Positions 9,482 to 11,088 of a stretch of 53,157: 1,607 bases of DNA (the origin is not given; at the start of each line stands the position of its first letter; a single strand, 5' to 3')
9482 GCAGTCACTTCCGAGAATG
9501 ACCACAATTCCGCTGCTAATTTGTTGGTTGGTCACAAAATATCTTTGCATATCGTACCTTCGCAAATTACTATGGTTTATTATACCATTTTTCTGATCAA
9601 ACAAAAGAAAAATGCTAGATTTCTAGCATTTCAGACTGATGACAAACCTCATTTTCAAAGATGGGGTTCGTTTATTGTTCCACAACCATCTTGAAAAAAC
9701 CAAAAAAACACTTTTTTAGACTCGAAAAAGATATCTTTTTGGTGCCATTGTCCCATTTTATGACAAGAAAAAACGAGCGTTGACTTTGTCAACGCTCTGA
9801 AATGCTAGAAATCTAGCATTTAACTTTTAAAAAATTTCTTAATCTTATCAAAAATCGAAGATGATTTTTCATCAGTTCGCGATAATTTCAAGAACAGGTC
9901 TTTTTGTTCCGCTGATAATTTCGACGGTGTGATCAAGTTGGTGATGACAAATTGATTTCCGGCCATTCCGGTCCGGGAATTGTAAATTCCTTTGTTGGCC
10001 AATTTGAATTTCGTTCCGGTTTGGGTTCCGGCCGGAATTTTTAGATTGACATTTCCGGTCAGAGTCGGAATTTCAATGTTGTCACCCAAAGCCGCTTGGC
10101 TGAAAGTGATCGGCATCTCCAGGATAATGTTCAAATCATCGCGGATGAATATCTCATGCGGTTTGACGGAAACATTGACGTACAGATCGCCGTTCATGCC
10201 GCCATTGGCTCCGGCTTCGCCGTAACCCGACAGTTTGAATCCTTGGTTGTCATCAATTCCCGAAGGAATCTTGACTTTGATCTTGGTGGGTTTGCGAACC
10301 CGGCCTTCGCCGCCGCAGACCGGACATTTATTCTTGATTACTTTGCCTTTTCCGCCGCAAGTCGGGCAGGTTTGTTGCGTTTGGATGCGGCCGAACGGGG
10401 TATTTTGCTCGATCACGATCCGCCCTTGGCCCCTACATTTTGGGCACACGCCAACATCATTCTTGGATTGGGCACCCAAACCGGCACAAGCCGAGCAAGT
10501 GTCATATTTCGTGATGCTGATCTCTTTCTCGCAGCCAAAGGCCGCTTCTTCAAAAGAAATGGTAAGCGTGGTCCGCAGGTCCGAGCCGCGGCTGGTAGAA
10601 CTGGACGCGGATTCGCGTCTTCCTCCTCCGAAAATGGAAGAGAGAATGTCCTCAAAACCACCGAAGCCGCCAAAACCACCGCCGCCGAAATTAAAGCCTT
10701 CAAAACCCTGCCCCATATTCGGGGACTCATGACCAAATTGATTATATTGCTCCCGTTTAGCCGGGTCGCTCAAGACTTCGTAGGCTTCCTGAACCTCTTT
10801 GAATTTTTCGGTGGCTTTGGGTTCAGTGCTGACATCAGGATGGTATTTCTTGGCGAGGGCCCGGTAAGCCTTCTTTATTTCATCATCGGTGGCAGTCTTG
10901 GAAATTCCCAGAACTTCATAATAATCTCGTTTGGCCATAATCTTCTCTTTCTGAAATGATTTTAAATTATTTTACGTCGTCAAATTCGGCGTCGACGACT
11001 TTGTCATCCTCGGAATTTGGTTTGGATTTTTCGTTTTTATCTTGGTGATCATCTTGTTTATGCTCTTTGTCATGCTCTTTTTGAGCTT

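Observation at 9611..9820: Miniature TIR-bounded element sitting inside the dnaJ terminator, with the whole 20-bp hairpin present on both sides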

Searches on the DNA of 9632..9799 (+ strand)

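Call 28: search_dna_similar(query=window:9632-9799:+, collection=plasmids, mode=distant, max_evalue=10)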
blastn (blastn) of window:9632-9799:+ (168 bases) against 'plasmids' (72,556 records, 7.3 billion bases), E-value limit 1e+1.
Records with a match: 6; places in all: 6; records where one place covers at least 80% of the query: 0.
Best place of each record, by identity: 95-99% 1; 80-90% 5.
By first word of the organism name: Persicobacter 1; Limosilactobacillus 1; Cytobacillus 1; Clostridium 1; Bacillus 1; Vallitalea 1.
By predicted mobility (MOB-suite, as given by PLSDB): non-mobilizable 6.
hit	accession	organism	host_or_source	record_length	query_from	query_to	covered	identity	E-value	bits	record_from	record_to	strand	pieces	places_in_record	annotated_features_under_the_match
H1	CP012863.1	Persicobacter sp. JZB09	cell culture,soil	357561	66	104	23%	82.5%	6e+0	38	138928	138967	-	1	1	record has no annotation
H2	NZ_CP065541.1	Limosilactobacillus reuteri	Yak,cell culture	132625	129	162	20%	85.3%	2e+0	40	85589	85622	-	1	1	none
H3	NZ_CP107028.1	Cytobacillus firmus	whole organism,soil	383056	60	91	19%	87.5%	5e-1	41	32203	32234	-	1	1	none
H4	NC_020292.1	Clostridium saccharoperbutylacetonicum N1-4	-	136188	76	108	20%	84.8%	6e+0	38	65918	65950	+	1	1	hypothetical protein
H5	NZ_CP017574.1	Bacillus thuringiensis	whole organism,soil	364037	18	45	17%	89.3%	6e+0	38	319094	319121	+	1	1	SDR family oxidoreductase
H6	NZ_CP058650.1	Vallitalea pronyensis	-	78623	93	117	15%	96.0%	5e-1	42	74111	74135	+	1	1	hypothetical protein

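Call 29: search_dna_similar(query=window:9632-9799:+, collection=phages, mode=distant, max_evalue=10)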
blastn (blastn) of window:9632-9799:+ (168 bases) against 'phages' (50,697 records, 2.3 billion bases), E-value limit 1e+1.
Records with a match: 23; places in all: 23; records where one place covers at least 80% of the query: 0.
Best place of each record, by identity: >=99% 5; 90-95% 3; 80-90% 14; 60-80% 1.
By first word of the organism name: Streptococcus 10; Microviridae 3; Vibrio 2; Gokushovirus 2; Ruminococcus 2; bajarodmic 1; Bacteriophage 1; Sulfolobus 1; Aeromonas 1.
By host as written in the record: - 5; Vibrio alginolyticus 2; Streptococcus pneumoniae isolate DCC1738 2; Streptococcus pneumoniae 09B05356 2; Homo sapiens 2; Ruminococcus sp. 2; Streptococcus pneumoniae, strain V22 1; Streptococcus pneumoniae 09B10874 1; and 6 more.
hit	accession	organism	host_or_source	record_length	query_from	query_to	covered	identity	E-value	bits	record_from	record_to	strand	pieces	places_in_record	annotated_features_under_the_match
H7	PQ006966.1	bajarodmic virus 743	Dipodomys merriami feces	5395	106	157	31%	76.9%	2e+0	37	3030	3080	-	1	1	replication initiator protein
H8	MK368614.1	Vibrio phage 2 TSL-2019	Vibrio alginolyticus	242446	28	65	23%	81.6%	6e+0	36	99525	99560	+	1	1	hypothetical protein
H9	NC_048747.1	Vibrio phage 2 TSL-2019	Vibrio alginolyticus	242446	28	65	23%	81.6%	6e+0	36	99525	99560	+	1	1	virion structural protein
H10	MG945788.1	Microviridae sp.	rhesus feces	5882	107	141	21%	83.3%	6e+0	36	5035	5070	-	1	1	none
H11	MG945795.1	Microviridae sp.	rhesus feces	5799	107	141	21%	83.3%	6e+0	36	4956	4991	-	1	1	none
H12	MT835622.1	Bacteriophage sp.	human fecal samples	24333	20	47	17%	89.3%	2e+0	38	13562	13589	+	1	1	record has no annotation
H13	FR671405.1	Streptococcus phage V22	Streptococcus pneumoniae, strain V22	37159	114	142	17%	84.8%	2e+0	37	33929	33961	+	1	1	scaffold 3 | Putative phage repressor protein | HMMPfam hit to PF01381, HTH_3, score 1.9e-07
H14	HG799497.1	Streptococcus phage DCC1738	Streptococcus pneumoniae isolate DCC1738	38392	114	142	17%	84.8%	2e+0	37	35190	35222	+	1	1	phage DNA binding protein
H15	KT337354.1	Streptococcus phage phiARI0462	Streptococcus pneumoniae 09B05356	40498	114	142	17%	84.8%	2e+0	37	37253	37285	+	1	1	HTH_19 domain protein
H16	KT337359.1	Streptococcus phage phiARI0468b-3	Streptococcus pneumoniae 09B10874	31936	114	142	17%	84.8%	2e+0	37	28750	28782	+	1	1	HTH_19 domain protein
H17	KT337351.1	Streptococcus phage phiARI0455b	Streptococcus pneumoniae 09B13723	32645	114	142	17%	84.8%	2e+0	37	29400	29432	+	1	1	HTH_19 domain protein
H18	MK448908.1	Streptococcus phage Javan326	Streptococcus mitis P-44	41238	114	142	17%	84.8%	2e+0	37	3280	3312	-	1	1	transcriptional repressor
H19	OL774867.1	Streptococcus phage MismyG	Streptococcus mitis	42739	114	142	17%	84.8%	2e+0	37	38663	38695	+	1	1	repressor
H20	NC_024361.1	Streptococcus phage DCC1738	Streptococcus pneumoniae isolate DCC1738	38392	114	142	17%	84.8%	2e+0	37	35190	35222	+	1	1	transcriptional repressor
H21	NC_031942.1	Streptococcus phage phiARI0462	Streptococcus pneumoniae 09B05356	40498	114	142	17%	84.8%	2e+0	37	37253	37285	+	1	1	transcriptional repressor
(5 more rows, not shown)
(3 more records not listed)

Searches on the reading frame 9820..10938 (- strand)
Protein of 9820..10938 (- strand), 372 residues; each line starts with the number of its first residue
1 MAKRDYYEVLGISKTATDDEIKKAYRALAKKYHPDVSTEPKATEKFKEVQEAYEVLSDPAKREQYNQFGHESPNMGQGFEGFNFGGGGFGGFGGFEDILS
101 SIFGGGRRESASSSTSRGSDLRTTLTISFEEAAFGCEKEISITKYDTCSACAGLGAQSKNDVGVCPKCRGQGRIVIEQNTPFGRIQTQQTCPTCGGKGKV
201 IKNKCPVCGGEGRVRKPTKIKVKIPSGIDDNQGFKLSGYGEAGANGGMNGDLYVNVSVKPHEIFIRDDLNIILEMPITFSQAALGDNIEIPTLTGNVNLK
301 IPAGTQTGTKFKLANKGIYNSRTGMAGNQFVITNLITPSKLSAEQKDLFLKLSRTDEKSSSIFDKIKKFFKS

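Call 11: find_encoding_contigs(protein=window:9820-10938:-, flank=6000, max_places=10)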
Protein window:9820-10938:- (372 aa): 4 contigs read that carry it; 1 place shown.
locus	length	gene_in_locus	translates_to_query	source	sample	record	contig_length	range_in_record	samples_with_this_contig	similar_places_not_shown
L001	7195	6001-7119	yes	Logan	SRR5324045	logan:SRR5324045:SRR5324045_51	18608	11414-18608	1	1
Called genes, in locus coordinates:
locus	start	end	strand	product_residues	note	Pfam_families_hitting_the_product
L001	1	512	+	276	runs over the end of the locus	PF00175:NAD_binding_1 (weak), PF10418:DHODB_Fe-S_bind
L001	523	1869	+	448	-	PF14691:Fer4_20, PF07992:Pyr_redox_2, PF13738:Pyr_redox_3 (faint), PF00070:Pyr_redox (weak)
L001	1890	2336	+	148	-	-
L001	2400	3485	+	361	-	PF08279:HTH_11 (faint), PF08220:HTH_DeoR (weak), PF01628:HrcA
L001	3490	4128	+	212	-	PF01025:GrpE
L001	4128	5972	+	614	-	PF00012:HSP70, PF06723:MreB_Mbl, PF00012:HSP70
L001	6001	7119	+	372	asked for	PF00226:DnaJ, PF01556:DnaJ_C, PF00684:DnaJ_CXXCXGXG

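Call 34: find_homologous_proteins(query=window:9820-10938:-, max_evalue=1e-80)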
Query window:9820-10938:- (372 aa): 7165 proteins with E <= 1e-80 among 8000 candidates; the best 120 are listed.
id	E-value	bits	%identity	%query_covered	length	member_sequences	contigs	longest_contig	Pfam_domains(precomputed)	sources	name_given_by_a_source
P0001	9.4e-248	839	100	100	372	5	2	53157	PF00226.37,PF00684.26,PF01556.24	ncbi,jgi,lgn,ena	-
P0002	3.0e-212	723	83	100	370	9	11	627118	PF00226.37,PF00684.26,PF01556.24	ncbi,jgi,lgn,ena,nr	ncbi:MAG TPA: molecular chaperone DnaJ [Bacilli bacterium]|nr:MAG: Chaperone protein DnaJ [Tenericut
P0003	1.6e-206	704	82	100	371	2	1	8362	PF00226.37,PF00684.26,PF01556.24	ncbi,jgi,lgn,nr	ncbi:MAG: molecular chaperone DnaJ [Bacilli bacterium]|jgi:molecular chaperone DnaJ|nr:molecular cha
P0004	1.0e-194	665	77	100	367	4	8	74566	PF00226.37,PF00684.26,PF01556.24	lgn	-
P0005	3.7e-190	650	74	100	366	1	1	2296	PF00226.37,PF27659.1,PF00684.26,PF01556.24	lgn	-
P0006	4.8e-189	646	74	100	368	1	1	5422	PF00226.37,PF00684.26,PF01556.24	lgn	-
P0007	1.0e-187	642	73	100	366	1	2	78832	PF00226.37,PF27659.1,PF00684.26,PF01556.24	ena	-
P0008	3.1e-184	630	74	100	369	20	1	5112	PF00226.37,PF27659.1,PF00684.26,PF01556.24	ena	-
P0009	3.0e-183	627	73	100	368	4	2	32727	PF00226.37,PF00684.26,PF01556.24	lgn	-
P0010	6.7e-183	626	71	100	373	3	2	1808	PF00226.37,PF15777.11,PF00684.26,PF01556.24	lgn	-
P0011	8.6e-182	622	73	100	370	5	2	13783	PF00226.37,PF15777.11,PF00684.26,PF01556.24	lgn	-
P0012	4.9e-181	620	71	100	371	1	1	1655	PF00226.37,PF00684.26,PF01556.24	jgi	-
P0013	7.8e-181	619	71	100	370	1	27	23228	PF00226.37,PF00684.26,PF01556.24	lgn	-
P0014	1.5e-180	618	71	100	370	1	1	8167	PF00226.37,PF27659.1,PF00684.26,PF01556.24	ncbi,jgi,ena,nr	ncbi:MAG: molecular chaperone DnaJ [Acholeplasmataceae bacterium]|nr:molecular chaperone DnaJ [Achol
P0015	5.1e-180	617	71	100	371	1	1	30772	PF00226.37,PF00684.26,PF01556.24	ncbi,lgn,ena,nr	ncbi:MAG TPA: molecular chaperone DnaJ [Bacilli bacterium]|nr:molecular chaperone DnaJ [Bacilli bact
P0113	1.5e-159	549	64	97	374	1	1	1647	PF00226.37,PF27659.1,PF00684.26,PF01556.24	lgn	-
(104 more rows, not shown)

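Call 35: find_encoding_contigs(protein=P0002, flank=3000, max_places=4)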
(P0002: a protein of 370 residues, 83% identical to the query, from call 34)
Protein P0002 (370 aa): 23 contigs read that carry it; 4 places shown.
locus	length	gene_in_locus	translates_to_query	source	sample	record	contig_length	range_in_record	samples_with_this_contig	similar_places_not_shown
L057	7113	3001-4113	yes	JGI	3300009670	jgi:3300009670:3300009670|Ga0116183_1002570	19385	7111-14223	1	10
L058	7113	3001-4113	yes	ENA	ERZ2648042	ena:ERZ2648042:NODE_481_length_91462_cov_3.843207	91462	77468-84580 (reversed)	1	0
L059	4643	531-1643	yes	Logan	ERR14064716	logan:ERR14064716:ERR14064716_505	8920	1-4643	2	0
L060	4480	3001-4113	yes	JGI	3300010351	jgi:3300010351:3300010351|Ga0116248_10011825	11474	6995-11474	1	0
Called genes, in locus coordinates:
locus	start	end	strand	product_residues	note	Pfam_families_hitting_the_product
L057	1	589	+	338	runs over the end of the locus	PF08220:HTH_DeoR (weak), PF01628:HrcA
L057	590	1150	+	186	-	PF01025:GrpE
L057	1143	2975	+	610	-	PF00012:HSP70, PF06723:MreB_Mbl, PF00012:HSP70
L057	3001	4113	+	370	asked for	PF00226:DnaJ, PF01556:DnaJ_C, PF00684:DnaJ_CXXCXGXG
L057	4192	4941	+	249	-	PF20260:PUA_4, PF04452:Methyltrans_RNA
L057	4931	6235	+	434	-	PF00919:UPF0004, PF04055:Radical_SAM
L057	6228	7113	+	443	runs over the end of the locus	PF04851:ResIII, PF00270:DEAD, PF00271:Helicase_C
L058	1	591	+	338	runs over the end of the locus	PF08220:HTH_DeoR (weak), PF01628:HrcA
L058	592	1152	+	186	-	PF01025:GrpE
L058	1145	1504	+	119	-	PF00012:HSP70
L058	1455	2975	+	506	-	PF00012:HSP70, PF06723:MreB_Mbl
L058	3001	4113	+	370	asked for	PF00226:DnaJ, PF01556:DnaJ_C, PF00684:DnaJ_CXXCXGXG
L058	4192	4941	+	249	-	PF20260:PUA_4, PF04452:Methyltrans_RNA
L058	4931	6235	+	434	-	PF00919:UPF0004, PF04055:Radical_SAM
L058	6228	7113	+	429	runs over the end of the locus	PF04851:ResIII, PF00270:DEAD, PF00271:Helicase_C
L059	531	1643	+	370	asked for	PF00226:DnaJ, PF01556:DnaJ_C, PF00684:DnaJ_CXXCXGXG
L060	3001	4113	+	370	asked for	PF00226:DnaJ, PF01556:DnaJ_C, PF00684:DnaJ_CXXCXGXG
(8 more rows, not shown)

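Call 36: find_encoding_contigs(protein=P0003, flank=3000, max_places=3)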
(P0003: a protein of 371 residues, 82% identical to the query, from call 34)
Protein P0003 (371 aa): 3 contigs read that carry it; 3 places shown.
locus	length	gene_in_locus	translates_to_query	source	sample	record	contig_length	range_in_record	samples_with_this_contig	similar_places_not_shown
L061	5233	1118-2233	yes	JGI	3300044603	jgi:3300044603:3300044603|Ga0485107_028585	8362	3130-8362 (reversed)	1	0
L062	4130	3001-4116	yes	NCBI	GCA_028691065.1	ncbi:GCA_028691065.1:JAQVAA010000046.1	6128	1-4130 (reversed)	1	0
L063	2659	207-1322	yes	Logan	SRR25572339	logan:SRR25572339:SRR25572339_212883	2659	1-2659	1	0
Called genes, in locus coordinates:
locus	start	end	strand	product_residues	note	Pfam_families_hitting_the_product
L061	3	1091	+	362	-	?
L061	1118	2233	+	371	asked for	PF00226:DnaJ, PF01556:DnaJ_C, PF00684:DnaJ_CXXCXGXG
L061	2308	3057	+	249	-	PF20260:PUA_4, PF04452:Methyltrans_RNA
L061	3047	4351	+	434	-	PF00919:UPF0004, PF04055:Radical_SAM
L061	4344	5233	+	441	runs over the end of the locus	PF04851:ResIII, PF00270:DEAD, PF00271:Helicase_C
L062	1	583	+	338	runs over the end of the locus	PF03444:WHD_HrcA (faint), PF08220:HTH_DeoR (weak), PF01628:HrcA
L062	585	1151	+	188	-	PF01025:GrpE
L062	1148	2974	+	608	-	PF00012:HSP70, PF06723:MreB_Mbl, PF00012:HSP70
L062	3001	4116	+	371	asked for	PF00226:DnaJ, PF01556:DnaJ_C, PF00684:DnaJ_CXXCXGXG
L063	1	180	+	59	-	?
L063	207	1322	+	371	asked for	PF00226:DnaJ, PF01556:DnaJ_C, PF00684:DnaJ_CXXCXGXG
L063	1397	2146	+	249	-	PF20260:PUA_4, PF04452:Methyltrans_RNA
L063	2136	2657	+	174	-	?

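Call 37: find_encoding_contigs(protein=P0004, flank=3000, max_places=3)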
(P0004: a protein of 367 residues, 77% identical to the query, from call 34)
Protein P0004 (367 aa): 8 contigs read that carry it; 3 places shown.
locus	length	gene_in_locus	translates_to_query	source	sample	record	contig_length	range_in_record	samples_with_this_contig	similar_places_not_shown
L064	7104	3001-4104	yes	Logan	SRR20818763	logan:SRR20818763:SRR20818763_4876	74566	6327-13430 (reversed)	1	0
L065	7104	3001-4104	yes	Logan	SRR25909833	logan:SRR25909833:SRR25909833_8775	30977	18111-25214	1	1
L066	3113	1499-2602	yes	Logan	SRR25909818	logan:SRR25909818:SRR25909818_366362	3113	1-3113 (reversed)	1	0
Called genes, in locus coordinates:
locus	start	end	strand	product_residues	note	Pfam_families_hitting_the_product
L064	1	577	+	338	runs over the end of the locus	PF03444:WHD_HrcA (faint), PF08220:HTH_DeoR, PF01628:HrcA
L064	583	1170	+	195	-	PF01025:GrpE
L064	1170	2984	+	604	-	PF00012:HSP70, PF06723:MreB_Mbl, PF00012:HSP70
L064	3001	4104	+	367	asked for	PF00226:DnaJ, PF01556:DnaJ_C, PF00684:DnaJ_CXXCXGXG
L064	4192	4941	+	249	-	PF20260:PUA_4, PF04452:Methyltrans_RNA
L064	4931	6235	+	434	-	PF00919:UPF0004, PF04055:Radical_SAM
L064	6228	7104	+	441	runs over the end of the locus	PF04851:ResIII, PF00270:DEAD, PF00271:Helicase_C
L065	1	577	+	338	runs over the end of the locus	PF03444:WHD_HrcA (faint), PF08220:HTH_DeoR, PF01628:HrcA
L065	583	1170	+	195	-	PF01025:GrpE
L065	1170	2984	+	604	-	PF00012:HSP70, PF06723:MreB_Mbl, PF00012:HSP70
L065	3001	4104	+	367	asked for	PF00226:DnaJ, PF01556:DnaJ_C, PF00684:DnaJ_CXXCXGXG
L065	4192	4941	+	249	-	PF20260:PUA_4, PF04452:Methyltrans_RNA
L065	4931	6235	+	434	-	PF00919:UPF0004, PF04055:Radical_SAM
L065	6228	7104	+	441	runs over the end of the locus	PF04851:ResIII, PF00270:DEAD, PF00271:Helicase_C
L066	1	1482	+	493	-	?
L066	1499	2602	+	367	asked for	PF00226:DnaJ, PF01556:DnaJ_C, PF00684:DnaJ_CXXCXGXG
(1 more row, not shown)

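Call 74: list_cluster_members(proteins=[P0001, P0181])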
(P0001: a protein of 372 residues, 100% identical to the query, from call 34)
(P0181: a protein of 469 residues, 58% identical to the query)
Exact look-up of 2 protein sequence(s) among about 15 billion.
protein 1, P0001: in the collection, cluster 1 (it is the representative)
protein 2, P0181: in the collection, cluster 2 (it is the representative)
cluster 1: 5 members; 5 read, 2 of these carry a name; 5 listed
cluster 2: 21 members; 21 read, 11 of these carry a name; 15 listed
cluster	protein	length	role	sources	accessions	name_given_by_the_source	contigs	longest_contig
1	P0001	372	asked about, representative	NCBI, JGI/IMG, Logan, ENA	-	-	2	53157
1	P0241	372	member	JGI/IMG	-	molecular chaperone DnaJ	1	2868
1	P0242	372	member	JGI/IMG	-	molecular chaperone DnaJ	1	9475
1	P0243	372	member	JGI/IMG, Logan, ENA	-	-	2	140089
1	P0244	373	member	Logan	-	-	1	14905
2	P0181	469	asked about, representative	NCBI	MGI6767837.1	MAG: IS1182 family transposase [Bacilli bacterium]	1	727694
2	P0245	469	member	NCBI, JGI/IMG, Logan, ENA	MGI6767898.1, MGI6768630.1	MAG: IS1182 family transposase [Bacilli bacterium] | transposase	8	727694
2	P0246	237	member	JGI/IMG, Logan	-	hypothetical protein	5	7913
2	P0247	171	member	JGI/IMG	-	hypothetical protein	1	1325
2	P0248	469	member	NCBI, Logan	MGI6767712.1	MAG: IS1182 family transposase [Bacilli bacterium]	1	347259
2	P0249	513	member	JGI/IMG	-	transposase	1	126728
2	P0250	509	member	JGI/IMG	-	transposase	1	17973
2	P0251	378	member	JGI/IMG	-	hypothetical protein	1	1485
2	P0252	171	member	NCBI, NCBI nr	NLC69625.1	MAG: transposase [Clostridiaceae bacterium] | transposase [Clostridiaceae bacterium]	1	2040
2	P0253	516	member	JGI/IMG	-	transposase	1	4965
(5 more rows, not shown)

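Call 75: find_encoding_contigs(protein=P0243, flank=1500, max_places=4)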
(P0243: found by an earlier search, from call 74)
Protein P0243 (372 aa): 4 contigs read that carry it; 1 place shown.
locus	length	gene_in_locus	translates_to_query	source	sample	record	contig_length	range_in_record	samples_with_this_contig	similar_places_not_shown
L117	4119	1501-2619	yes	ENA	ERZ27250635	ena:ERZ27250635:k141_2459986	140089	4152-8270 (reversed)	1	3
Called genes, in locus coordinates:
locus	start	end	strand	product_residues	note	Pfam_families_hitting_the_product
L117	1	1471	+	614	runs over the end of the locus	PF00012:HSP70, PF06723:MreB_Mbl, PF00012:HSP70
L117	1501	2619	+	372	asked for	PF00226:DnaJ, PF01556:DnaJ_C, PF00684:DnaJ_CXXCXGXG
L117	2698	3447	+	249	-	PF20260:PUA_4, PF04452:Methyltrans_RNA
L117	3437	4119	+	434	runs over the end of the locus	PF00919:UPF0004, PF04055:Radical_SAM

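Call 76: find_encoding_contigs(protein=P0245, flank=600, max_places=10)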
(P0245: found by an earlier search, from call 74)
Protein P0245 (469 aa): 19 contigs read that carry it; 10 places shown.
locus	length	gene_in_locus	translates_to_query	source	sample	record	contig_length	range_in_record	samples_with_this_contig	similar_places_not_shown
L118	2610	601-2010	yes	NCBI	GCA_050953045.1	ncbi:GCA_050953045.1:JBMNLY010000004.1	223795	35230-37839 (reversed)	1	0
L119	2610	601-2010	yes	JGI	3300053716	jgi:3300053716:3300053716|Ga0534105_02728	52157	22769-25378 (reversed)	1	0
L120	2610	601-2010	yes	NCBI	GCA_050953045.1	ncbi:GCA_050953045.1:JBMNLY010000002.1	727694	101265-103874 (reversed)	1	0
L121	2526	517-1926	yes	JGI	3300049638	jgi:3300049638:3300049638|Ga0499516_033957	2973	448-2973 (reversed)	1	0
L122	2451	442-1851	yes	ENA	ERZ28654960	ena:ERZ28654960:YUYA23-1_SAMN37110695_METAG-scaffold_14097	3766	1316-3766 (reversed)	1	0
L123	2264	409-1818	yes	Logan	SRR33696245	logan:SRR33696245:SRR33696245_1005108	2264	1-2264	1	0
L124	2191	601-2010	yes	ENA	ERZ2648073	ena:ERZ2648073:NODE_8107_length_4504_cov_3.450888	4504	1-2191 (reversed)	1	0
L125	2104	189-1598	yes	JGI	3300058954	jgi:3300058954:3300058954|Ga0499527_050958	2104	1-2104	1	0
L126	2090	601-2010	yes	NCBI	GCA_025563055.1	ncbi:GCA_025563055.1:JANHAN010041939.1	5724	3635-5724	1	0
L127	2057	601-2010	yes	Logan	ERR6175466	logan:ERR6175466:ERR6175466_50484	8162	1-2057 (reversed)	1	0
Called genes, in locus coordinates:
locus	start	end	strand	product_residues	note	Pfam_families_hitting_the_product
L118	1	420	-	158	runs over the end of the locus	PF02664:LuxS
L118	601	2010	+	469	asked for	PF05598:DUF772, PF01609:DDE_Tnp_1, PF13751:DDE_Tnp_1_6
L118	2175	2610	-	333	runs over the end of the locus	PF13379:NMT1_2, PF09084:NMT1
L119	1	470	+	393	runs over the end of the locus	PF13596:PAS_10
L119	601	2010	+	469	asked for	PF05598:DUF772, PF01609:DDE_Tnp_1, PF13751:DDE_Tnp_1_6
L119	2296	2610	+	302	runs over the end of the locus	PF01545:Cation_efflux, PF16916:ZT_dimer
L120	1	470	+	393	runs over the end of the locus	PF13596:PAS_10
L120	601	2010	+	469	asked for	PF05598:DUF772, PF01609:DDE_Tnp_1, PF13751:DDE_Tnp_1_6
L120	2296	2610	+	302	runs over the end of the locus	PF01545:Cation_efflux, PF16916:ZT_dimer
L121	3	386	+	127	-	PF13596:PAS_10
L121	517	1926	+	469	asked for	PF05598:DUF772, PF01609:DDE_Tnp_1, PF13751:DDE_Tnp_1_6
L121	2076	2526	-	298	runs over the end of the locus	?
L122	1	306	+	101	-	?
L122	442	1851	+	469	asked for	PF05598:DUF772, PF01609:DDE_Tnp_1, PF13751:DDE_Tnp_1_6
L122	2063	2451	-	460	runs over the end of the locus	PF13384:HTH_23 (weak), PF13518:HTH_28, PF13551:HTH_29 (weak), PF00665:rve (faint)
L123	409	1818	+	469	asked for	PF05598:DUF772, PF01609:DDE_Tnp_1, PF13751:DDE_Tnp_1_6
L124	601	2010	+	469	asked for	PF05598:DUF772, PF01609:DDE_Tnp_1, PF13751:DDE_Tnp_1_6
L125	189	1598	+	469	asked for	PF05598:DUF772, PF01609:DDE_Tnp_1, PF13751:DDE_Tnp_1_6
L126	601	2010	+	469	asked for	PF05598:DUF772, PF01609:DDE_Tnp_1, PF13751:DDE_Tnp_1_6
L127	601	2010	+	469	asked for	PF05598:DUF772, PF01609:DDE_Tnp_1, PF13751:DDE_Tnp_1_6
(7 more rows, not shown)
